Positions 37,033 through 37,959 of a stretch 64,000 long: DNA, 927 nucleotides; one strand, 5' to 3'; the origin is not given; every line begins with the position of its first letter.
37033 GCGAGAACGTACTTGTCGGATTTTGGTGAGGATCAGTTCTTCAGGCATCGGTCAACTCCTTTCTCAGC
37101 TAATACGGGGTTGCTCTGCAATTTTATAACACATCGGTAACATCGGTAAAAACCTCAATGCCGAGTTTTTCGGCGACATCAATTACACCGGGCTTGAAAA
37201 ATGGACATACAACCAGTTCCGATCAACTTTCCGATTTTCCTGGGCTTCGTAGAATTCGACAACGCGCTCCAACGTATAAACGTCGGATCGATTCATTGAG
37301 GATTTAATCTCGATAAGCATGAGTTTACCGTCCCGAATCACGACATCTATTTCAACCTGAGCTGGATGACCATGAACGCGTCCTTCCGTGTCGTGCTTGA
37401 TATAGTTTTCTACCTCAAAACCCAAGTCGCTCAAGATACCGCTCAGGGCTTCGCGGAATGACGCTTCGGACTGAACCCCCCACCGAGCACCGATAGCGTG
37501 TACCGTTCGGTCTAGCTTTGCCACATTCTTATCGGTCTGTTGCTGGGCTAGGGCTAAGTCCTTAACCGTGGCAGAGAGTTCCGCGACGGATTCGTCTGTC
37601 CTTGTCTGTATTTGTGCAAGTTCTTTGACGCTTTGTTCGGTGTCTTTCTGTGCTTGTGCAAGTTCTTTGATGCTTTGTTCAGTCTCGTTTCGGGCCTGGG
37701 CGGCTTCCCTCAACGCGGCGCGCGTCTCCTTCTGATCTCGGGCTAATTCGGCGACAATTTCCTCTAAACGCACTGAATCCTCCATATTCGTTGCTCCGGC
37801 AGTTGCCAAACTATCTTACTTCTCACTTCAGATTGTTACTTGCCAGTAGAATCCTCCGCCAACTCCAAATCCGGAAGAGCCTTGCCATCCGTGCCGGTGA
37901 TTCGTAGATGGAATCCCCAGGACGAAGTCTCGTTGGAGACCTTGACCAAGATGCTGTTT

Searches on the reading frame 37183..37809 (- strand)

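Call 17: search_protein_families(library=pfam, proteins=[window:37183-37809:-], max_evalue=0.00001)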
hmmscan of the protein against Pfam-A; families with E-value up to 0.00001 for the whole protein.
window:37183-37809:- (208 aa): 2 families
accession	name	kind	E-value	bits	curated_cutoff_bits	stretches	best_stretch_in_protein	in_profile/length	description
PF12644.12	DUF3782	-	4.6e-21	75.2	24.4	1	75-149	3-78/78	Protein of unknown function (DUF3782)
PF07788.17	PDDEXK_10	-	1.4e-16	60.6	21.2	1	151-197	2-48/74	PD-(D/E)XK nuclease superfamily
